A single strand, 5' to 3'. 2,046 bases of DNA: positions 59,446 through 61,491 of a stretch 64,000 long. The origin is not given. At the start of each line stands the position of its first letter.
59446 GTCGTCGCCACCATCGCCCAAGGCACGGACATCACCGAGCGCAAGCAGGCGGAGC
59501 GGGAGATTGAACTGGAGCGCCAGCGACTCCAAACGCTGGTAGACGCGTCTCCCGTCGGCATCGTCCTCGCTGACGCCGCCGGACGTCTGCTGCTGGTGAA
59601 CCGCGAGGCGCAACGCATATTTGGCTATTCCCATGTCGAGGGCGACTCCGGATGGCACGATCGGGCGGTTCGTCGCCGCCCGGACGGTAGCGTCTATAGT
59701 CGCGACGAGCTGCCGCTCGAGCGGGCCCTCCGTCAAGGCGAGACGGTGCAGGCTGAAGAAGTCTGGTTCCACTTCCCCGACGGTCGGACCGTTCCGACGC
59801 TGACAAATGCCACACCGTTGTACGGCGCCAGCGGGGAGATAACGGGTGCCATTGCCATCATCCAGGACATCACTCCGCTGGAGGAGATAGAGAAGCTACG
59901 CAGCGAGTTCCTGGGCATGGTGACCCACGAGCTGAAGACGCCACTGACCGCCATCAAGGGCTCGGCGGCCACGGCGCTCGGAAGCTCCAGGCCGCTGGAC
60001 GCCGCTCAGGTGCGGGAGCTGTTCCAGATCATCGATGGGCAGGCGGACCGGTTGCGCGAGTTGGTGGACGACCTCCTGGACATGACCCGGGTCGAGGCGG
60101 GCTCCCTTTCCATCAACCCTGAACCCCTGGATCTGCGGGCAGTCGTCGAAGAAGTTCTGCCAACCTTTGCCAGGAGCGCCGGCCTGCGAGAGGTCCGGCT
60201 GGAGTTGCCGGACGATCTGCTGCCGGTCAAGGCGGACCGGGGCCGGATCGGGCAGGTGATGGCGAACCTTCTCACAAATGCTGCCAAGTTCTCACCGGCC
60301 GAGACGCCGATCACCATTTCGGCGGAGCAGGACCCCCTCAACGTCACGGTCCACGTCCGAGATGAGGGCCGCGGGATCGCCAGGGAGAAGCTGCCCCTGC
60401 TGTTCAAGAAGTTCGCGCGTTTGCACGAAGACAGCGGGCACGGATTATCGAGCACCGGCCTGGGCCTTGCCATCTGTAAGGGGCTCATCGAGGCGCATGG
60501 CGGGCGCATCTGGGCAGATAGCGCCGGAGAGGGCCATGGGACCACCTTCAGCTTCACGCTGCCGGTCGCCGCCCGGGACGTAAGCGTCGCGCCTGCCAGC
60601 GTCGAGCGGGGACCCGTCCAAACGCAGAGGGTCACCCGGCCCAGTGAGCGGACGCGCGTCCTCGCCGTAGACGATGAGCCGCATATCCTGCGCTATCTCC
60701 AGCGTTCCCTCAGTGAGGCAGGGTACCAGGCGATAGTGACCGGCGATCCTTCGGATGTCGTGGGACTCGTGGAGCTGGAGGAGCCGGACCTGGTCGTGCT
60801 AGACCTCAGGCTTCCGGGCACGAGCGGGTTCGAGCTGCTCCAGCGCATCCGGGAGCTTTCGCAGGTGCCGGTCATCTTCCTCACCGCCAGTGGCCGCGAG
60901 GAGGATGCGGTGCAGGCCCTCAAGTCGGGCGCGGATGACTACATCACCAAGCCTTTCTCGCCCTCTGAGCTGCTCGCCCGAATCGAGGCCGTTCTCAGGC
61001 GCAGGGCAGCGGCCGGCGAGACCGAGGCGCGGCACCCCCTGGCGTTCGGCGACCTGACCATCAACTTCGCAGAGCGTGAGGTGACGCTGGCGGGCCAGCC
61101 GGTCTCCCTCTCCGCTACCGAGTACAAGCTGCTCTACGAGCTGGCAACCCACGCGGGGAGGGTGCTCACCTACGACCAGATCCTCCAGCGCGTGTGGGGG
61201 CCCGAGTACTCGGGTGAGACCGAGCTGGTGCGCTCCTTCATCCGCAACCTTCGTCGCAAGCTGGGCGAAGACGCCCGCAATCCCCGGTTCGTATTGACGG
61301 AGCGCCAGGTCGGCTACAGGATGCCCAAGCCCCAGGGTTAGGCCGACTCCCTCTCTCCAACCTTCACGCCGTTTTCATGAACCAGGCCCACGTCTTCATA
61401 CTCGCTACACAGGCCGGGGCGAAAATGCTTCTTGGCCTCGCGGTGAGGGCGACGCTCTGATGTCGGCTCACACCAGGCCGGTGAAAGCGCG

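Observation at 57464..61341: Complete two-component system in one cytoplasmic polypeptide: multi-PAS/GAF kinase fused to an OmpR-type response regulator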

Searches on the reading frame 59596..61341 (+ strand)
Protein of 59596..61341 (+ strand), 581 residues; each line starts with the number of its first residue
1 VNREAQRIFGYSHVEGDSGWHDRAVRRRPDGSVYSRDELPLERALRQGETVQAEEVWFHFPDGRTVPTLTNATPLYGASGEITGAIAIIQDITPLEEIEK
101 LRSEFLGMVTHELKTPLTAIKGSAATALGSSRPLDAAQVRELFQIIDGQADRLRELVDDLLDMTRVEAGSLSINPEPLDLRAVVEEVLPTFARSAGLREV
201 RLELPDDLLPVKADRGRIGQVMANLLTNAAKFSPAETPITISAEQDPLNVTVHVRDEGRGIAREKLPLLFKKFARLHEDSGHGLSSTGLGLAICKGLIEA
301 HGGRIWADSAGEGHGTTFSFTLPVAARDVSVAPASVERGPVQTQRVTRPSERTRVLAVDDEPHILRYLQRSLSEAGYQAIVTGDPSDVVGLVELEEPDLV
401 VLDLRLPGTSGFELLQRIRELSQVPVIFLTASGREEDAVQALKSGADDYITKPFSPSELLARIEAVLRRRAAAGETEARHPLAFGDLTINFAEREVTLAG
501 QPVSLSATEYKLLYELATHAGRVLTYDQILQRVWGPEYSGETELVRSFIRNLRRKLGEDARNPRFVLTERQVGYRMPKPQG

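Call 4: search_protein_families(library=pfam, proteins=[window:59596-61341:+], max_evalue=0.01)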
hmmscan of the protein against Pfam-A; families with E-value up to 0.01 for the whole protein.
window:59596-61341:+ (581 aa): 8 families
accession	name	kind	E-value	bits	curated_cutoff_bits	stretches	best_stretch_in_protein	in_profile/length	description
PF00072.30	Response_reg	-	2.1e-30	105.6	30.2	1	355-464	1-111/111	Response regulator receiver domain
PF02518.31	HATPase_c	-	6.6e-28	97.8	26.4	1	214-325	2-110/111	Histidine kinase-, DNA gyrase B-, and HSP90-like ATPase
PF00486.34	Trans_reg_C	-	8e-23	80.8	26.2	1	500-576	1-77/77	Transcriptional regulatory protein, C terminal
PF00512.31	HisKA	-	3.5e-17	62.7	26.9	1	102-169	2-66/66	His Kinase A (phospho-acceptor) domain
PF00989.32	PAS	-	1.5e-08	35.1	22.6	1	1-92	26-113/113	PAS fold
PF13426.13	PAS_9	-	1.7e-08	35.1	27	1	2-93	17-102/103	PAS domain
PF08448.16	PAS_4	-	1.5e-07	32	23.1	1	35-95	50-108/110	PAS fold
PF13581.12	HATPase_c_2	-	3.9e-05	24.1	27.4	1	187-301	14-112/127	Histidine kinase-like ATPase domain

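Call 5: find_homologous_proteins(query=window:59596-61341:+, max_evalue=1e-10)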
Query window:59596-61341:+ (581 aa): 7131 proteins with E <= 1e-10 among 8000 candidates; the best 120 are listed.
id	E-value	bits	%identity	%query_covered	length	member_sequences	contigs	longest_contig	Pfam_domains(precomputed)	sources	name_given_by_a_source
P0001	0.0e+0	1081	85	100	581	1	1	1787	PF13426.14,PF08448.17,PF02518.32,PF00486.35,PF00512.32,PF00989.32,PF00072.31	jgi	jgi:PAS domain S-box-containing protein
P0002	0.0e+0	1069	84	100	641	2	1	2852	PF13426.14,PF13188.14,PF08448.17,PF02518.32,PF00486.35,PF00512.32,PF00989.32,PF00072.31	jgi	jgi:PAS domain S-box-containing protein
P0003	0.0e+0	1065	84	100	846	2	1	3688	PF13596.13,PF08447.19,PF13426.14,PF13188.14,PF12860.14,PF08448.17,PF02518.32,PF00486.35,PF00512.32,PF00989.32,PF00072.31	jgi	jgi:PAS domain S-box-containing protein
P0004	8.5e-253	858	68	100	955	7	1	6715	PF13596.13,PF08447.19,PF13426.14,PF13188.14,PF12860.14,PF08448.17,PF02518.32,PF00486.35,PF00512.32,PF00989.32,PF00072.31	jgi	jgi:PAS domain S-box-containing protein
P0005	3.6e-252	856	69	100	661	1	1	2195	PF13426.14,PF13188.14,PF13581.13,PF08448.17,PF02518.32,PF00486.35,PF00512.32,PF00989.32,PF00072.31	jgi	jgi:PAS domain S-box-containing protein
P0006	4.6e-251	852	67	99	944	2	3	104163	PF13426.14,PF13188.14,PF13185.13,PF01590.33,PF08448.17,PF02518.32,PF00486.35,PF00512.32,PF00989.32,PF00072.31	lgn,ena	-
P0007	5.4e-250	849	66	100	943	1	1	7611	PF13426.14,PF13188.14,PF13185.13,PF01590.33,PF13581.13,PF08448.17,PF02518.32,PF00486.35,PF00512.32,PF00989.32,PF00072.31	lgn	-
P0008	6.5e-250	849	65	100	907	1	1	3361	PF13426.14,PF13188.14,PF13185.13,PF00486.35,PF13492.13,PF00512.32,PF00072.31,PF13596.13,PF01590.33,PF13581.13,PF08448.17,PF02518.32,PF00989.32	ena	-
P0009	2.5e-249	847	69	100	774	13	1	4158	PF13426.14,PF13188.14,PF12860.14,PF08448.17,PF02518.32,PF00486.35,PF00512.32,PF00989.32,PF00072.31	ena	-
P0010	8.1e-249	845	69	99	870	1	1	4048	PF08447.19,PF13426.14,PF13188.14,PF12860.14,PF08448.17,PF02518.32,PF00486.35,PF00512.32,PF00989.32,PF00072.31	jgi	jgi:PAS domain S-box-containing protein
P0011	2.4e-247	840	68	100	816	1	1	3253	PF13426.14,PF13188.14,PF13185.13,PF01590.33,PF13581.13,PF08448.17,PF02518.32,PF00486.35,PF00512.32,PF00989.32,PF00072.31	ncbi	ncbi:MAG: ATP-binding protein, partial [Dehalococcoidia bacterium]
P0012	7.0e-247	839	64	100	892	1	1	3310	PF13426.14,PF13188.14,PF13185.13,PF01590.33,PF08448.17,PF02518.32,PF00486.35,PF00512.32,PF00989.32,PF00072.31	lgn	-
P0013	8.8e-247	838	67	100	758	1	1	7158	PF13426.14,PF13188.14,PF08448.17,PF02518.32,PF00486.35,PF00512.32,PF00989.32,PF00072.31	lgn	-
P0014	3.6e-246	836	67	99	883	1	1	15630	PF13426.14,PF13188.14,PF08448.17,PF02518.32,PF00486.35,PF00512.32,PF00989.32,PF00072.31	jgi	jgi:PAS domain S-box-containing protein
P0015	1.6e-245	834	66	100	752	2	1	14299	PF13596.13,PF08447.19,PF13426.14,PF13188.14,PF12860.14,PF08448.17,PF02518.32,PF00486.35,PF00512.32,PF00989.32,PF00072.31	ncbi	-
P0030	9.7e-242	822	66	99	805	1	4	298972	PF13426.14,PF13188.14,PF13185.13,PF01590.33,PF08448.17,PF02518.32,PF00486.35,PF13492.13,PF00512.32,PF00989.32,PF00072.31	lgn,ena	-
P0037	2.9e-240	817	66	99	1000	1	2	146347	PF13426.14,PF08448.17,PF02518.32,PF00486.35,PF00512.32,PF00989.32,PF00072.31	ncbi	-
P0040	2.4e-239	814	65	100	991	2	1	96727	PF08447.19,PF13426.14,PF13188.14,PF08448.17,PF02518.32,PF00486.35,PF00512.32,PF00989.32,PF00072.31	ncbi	-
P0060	1.2e-233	795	64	100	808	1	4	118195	PF13426.14,PF13188.14,PF13185.13,PF01590.33,PF08448.17,PF02518.32,PF00486.35,PF00512.32,PF00989.32,PF00072.31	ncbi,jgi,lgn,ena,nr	ncbi:MAG: response regulator [SAR202 cluster bacterium]|nr:response regulator [SAR202 cluster bacter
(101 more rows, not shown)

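Call 11: find_related_loci(query=A1, collection=genome_contigs, flank=8000)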
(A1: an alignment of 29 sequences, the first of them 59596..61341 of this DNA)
Query A1 (581 aa) in genome_contigs; peptide patterns used: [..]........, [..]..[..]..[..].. (x = any residue, [..] = any of these).
600 stretches matched a pattern (row limit reached: there are more); 590 encode a relative of the query (tblastn E <= 1e-3); the best 80 are kept; 80 distinct loci.
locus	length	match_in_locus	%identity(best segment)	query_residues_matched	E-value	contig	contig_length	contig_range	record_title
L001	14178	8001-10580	61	1-579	0e+0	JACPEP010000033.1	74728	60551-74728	MAG: Chloroflexi bacterium isolate NC_groundwater_338_Ag_B-0.1um_58_18 GD18-4_B1_scaffold_1362153, whole genome shotgun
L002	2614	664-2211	64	62-578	0e+0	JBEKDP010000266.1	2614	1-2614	MAG: Dehalococcoidia bacterium isolate SPRUCE 186 SPRUCE_186_266, whole genome shotgun sequence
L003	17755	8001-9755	54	1-580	0e+0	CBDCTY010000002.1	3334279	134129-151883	MAG: Dehalococcoidia bacterium isolate 8d763e54-a689-437c-9121-06e6f54ce659 genome assembly, contig: contig_2, whole gen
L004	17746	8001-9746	53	1-581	0e+0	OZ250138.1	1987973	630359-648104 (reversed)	MAG: Dehalococcoidia bacterium isolate d3301223-f1be-4609-9b3a-bd3f0c8b9ec3 genome assembly, chromosome: 1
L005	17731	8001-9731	49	1-576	4e-176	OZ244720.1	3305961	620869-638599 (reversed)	MAG: Dehalococcoidia bacterium isolate 9e3a45bd-a01b-43fc-9133-5d91322e70de genome assembly, chromosome: 1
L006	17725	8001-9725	52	1-579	1e-174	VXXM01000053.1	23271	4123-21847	MAG: Acidimicrobiia bacterium isolate SB0668_bin_6 NODE_1011_length_23271_cov_21.355703, whole genome shotgun sequence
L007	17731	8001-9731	49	1-576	8e-174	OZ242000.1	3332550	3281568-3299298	MAG: Acidimicrobiia bacterium isolate 2de4d7b0-df0b-474f-a321-03b588d4267d genome assembly, chromosome: 1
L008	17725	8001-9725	47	1-579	1e-172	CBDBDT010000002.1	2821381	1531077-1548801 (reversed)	MAG: Dehalococcoidia bacterium isolate a89fab70-b9e1-494d-bd9e-b94e8a784799 genome assembly, contig: contig_2, whole gen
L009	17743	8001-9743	49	1-580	5e-172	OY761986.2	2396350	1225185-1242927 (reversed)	MAG: Dehalococcoidia bacterium isolate 10f4566d-ab44-49ae-b774-fc9f760c6436 genome assembly, chromosome: 1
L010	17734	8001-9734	48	1-579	5e-172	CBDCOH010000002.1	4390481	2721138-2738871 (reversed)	MAG: Candidatus Spongiisociaceae bacterium isolate c8dab69f-a0b8-46d1-84ea-4e70fa3c0124 genome assembly, contig: contig_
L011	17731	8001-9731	48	1-579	1e-170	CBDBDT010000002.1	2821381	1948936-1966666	MAG: Dehalococcoidia bacterium isolate a89fab70-b9e1-494d-bd9e-b94e8a784799 genome assembly, contig: contig_2, whole gen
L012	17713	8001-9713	47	1-576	1e-167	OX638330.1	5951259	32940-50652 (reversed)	MAG: uncultured Caldilineaceae bacterium isolate 76db5b8c-001f-43e6-88b1-0bf759d03ef1 genome assembly, chromosome: 1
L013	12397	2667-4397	48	1-578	2e-166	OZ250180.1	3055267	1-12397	MAG: Dehalococcoidia bacterium isolate 83759f26-b041-4e0e-ab00-00081dda6eed genome assembly, chromosome: 1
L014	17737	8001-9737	47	1-578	5e-166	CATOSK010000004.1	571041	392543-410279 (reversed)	MAG: uncultured Dehalococcoidia bacterium isolate 8b0b6f7a-36e1-4cb0-bede-a28c8a76f2f9 genome assembly, contig: contig_4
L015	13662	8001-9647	50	28-578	1e-163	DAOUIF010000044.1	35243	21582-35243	MAG TPA_asm: Dehalococcoidia bacterium isolate S24_152 58851, whole genome shotgun sequence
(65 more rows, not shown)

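Call 29: find_encoding_contigs(protein=P0006, flank=6000, max_places=2)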
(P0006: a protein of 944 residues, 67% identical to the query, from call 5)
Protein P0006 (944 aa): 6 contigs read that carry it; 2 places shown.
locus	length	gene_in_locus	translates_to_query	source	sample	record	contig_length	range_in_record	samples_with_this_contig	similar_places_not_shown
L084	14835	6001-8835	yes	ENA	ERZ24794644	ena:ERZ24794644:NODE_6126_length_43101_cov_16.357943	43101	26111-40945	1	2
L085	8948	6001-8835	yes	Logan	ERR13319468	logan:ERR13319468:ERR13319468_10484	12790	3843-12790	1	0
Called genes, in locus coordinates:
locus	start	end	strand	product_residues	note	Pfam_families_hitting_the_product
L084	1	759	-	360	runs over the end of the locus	PF27529:AMPT (weak), PF05343:Peptidase_M42, PF04389:Peptidase_M28 (faint)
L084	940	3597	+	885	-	PF00675:Peptidase_M16, PF05193:Peptidase_M16_C, PF00675:Peptidase_M16, PF05193:Peptidase_M16_C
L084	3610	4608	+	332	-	PF01699:Na_Ca_ex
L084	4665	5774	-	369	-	PF01988:VIT1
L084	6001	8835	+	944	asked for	PF01590:GAF, PF13185:GAF_2, PF00989:PAS, PF13188:PAS_8, PF13426:PAS_9, PF00512:HisKA, PF02518:HATPase_c, PF00072:Response_reg, +2 more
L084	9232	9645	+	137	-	PF00072:Response_reg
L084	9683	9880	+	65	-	-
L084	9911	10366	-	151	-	PF00571:CBS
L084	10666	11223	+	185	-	PF00149:Metallophos (faint), PF12850:Metallophos_2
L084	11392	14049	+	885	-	PF02515:CoA_transf_3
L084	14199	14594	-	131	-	PF03928:HbpS-like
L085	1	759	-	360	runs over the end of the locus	PF27529:AMPT (weak), PF05343:Peptidase_M42, PF04389:Peptidase_M28 (faint)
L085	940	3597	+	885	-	PF00675:Peptidase_M16, PF05193:Peptidase_M16_C, PF00675:Peptidase_M16, PF05193:Peptidase_M16_C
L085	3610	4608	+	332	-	PF01699:Na_Ca_ex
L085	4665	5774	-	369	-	PF01988:VIT1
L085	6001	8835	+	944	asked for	PF01590:GAF, PF13185:GAF_2, PF00989:PAS, PF13188:PAS_8, PF13426:PAS_9, PF00512:HisKA, PF02518:HATPase_c, PF00072:Response_reg, +2 more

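Call 30: find_encoding_contigs(protein=P0037, flank=6000, max_places=2)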
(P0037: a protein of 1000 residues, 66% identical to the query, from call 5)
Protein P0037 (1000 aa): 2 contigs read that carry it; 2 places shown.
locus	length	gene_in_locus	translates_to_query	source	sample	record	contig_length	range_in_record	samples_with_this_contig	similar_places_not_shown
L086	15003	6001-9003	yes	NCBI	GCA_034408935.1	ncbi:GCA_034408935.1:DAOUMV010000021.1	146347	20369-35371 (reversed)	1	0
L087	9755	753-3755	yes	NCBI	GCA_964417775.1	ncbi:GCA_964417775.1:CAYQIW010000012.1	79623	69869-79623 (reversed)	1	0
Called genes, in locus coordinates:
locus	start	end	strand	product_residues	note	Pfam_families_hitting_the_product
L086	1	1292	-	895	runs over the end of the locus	PF02629:CoA_binding (weak), PF13380:CoA_binding_2, PF13607:Succ_CoA_lig, PF19045:Ligase_CoA_2, PF13549:ATP-grasp_5, PF13302:Acetyltransf_3, PF00583:Acetyltransf_1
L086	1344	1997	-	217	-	PF01184:Gpr1_Fun34_YaaH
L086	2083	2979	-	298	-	PF00582:Usp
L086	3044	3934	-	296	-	PF00582:Usp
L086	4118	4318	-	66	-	-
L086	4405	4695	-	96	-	-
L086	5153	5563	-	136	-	PF00072:Response_reg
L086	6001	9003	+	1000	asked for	PF00989:PAS, PF08448:PAS_4, PF13426:PAS_9, PF00512:HisKA, PF02518:HATPase_c, PF00072:Response_reg, PF00486:Trans_reg_C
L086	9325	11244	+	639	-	PF16177:ACAS_N, PF00501:AMP-binding, PF13193:AMP-binding_C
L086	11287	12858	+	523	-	PF00501:AMP-binding, PF13193:AMP-binding_C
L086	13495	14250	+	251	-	PF02613:Nitrate_red_del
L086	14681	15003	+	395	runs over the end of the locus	PF13183:Fer4_8 (faint), PF13534:Fer4_17 (faint), PF13746:Fer4_18 (faint), PF12797:Fer4_2 (faint), PF13237:Fer4_10 (faint), PF17179:Fer4_22, PF25160:LdpA_Fe-S-bd (faint)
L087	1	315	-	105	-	?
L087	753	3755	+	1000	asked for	PF00989:PAS, PF08448:PAS_4, PF13426:PAS_9, PF00512:HisKA, PF02518:HATPase_c, PF00072:Response_reg, PF00486:Trans_reg_C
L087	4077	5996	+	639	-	PF16177:ACAS_N, PF00501:AMP-binding, PF13193:AMP-binding_C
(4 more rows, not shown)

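Call 31: find_encoding_contigs(protein=P0004, flank=6000, max_places=2)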
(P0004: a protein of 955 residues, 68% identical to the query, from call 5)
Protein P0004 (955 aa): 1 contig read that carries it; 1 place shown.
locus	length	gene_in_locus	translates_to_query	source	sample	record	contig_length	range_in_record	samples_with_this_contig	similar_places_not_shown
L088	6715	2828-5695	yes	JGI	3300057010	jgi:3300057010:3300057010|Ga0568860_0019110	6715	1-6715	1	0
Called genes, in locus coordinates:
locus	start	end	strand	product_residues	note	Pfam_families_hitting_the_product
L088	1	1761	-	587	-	?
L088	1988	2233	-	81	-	-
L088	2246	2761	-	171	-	PF00072:Response_reg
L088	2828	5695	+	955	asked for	PF08448:PAS_4, PF13426:PAS_9, PF00989:PAS, PF08448:PAS_4, PF13426:PAS_9, PF00989:PAS, PF08448:PAS_4, PF00512:HisKA, +10 more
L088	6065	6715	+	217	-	?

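Call 49: predict_structure(alignment_id=A1)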
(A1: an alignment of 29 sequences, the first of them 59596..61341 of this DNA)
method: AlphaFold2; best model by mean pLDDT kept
length: 581 residues; sequences in the alignment: 29
mean_pLDDT: 77.5   pTM: 0.45
mean pLDDT of the five models: 77.5, 77.1, 75.9, 73.0, 70.0
residues with pLDDT >= 90: 106; 70-90: 350; 50-70: 79; < 50: 46
segments of 3 or more residues with pLDDT < 50: 15-17, 279-286, 327-350, 472-478, 537-539
pLDDT, mean of each block of 10 residues (from residue 1): 72 53 82 90 92 91 87 92 90 77 68 74 78 78 77 77 67 82 89 77 90 89 89 85 88 90 80 62 53 83 83 89 64 26 30 84 82 81 89 87 88 88 85 67 78 69 70 42 80 80 81 86 81 62 79 84 81 78 47
secondary structure, 60 per line:
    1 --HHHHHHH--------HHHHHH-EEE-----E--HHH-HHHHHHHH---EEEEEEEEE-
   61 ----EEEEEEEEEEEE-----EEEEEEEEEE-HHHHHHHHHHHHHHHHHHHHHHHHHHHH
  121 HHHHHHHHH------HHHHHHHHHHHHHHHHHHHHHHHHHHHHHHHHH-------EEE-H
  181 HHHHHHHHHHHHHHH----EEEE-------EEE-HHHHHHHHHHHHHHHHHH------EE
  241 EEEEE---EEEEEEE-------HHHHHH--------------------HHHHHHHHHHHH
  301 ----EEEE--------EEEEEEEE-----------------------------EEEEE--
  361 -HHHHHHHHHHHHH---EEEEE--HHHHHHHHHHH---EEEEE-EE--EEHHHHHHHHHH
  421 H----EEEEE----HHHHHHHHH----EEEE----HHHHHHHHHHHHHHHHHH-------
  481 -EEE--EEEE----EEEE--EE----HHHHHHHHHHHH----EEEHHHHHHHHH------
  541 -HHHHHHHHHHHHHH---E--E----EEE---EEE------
elements in order: H3-9 H18-23 E25-27 H40-47 E51-59 E65-76 E82-91 H93-129 H136-168 E176-178 H180-195 E200-203 E211-213 H215-232 E239-245 E249-255 H263-268 H289-300 E305-308 E317-324 E354-358 H362-374 E378-382 H385-395 E399-403 H411-421 E426-430 H435-443 E448-451 H456-473 E482-484 E487-490 E495-498 H507-518 E523-525 H526-534 H542-555 E567-569 E573-575

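Call 63: search_protein_families(library=ncbifam, proteins=[window:59596-61341:+], max_evalue=0.001)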
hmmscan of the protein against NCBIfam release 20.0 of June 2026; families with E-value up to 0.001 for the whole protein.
window:59596-61341:+ (581 aa): 164 families (the best 25 are shown)
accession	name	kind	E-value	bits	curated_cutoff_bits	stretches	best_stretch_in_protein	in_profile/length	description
NF041880.1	EPS_EpsF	equivalog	2.1e-63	214.5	900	2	36-323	211-492/492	response regulator EpsF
NF046044.1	PnpS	equivalog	8.1e-59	199.6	400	1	46-323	118-390/390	two-component system histidine kinase PnpS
TIGR02956.1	TMAO_torS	equivalog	7.6e-58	196.4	676.5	1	96-473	458-826/967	TMAO reductase system sensor histidine kinase/response regulator TorS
TIGR02154.1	PhoB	equivalog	1.2e-57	194.8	296.2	1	353-576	3-225/226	phosphate regulon transcriptional regulator PhoB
NF040689.1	MtrAB_MtrA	equivalog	8.8e-57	192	300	1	355-576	1-218/219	MtrAB system response regulator MtrA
NF045944.1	ResRegRpaBCyano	equivalog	2.8e-55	187.2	330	1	356-576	1-227/229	response regulator transcription factor RpaB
NF033092.0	HK_WalK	equivalog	1.4e-52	179.1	725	1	71-324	341-594/594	cell wall metabolism sensor histidine kinase WalK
TIGR02966.1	phoR_proteo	equivalog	1.1e-50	172.5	334.2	1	85-322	97-333/333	phosphate regulon sensor histidine kinase PhoR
NF040534.1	resp_reg_YycF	equivalog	5e-50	169.9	340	1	354-576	2-227/231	response regulator YycF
NF041733.1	resp_reg_CseB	equivalog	7.7e-50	169.4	350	1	354-576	2-226/228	two-component system response regulator CseB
NF007820.0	PRK10529.1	equivalog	7.8e-49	166.1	325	1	353-576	2-223/225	two-component system response regulator KdpE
NF033120.0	vanR_FM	exception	1.1e-48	165.9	460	1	354-575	5-228/231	vancomycin resistance response regulator transcription factor, VanR-F/VanR-M family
NF033117.2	vanR_ACDEGLN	exception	1.7e-47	161.9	350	1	355-576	1-225/226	VanR-ABDEGLN family response regulator transcription factor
NF038297.2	hybrid_HK_HrmK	equivalog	1.1e-46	159.7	725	1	95-457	228-598/607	hybrid histidine kinase/response regulator HrmK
NF047465.1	hybrid_HK_LvrA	exception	1.6e-46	158.7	1200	1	90-467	189-584/819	hybrid histidine kinase/response regulator LvrA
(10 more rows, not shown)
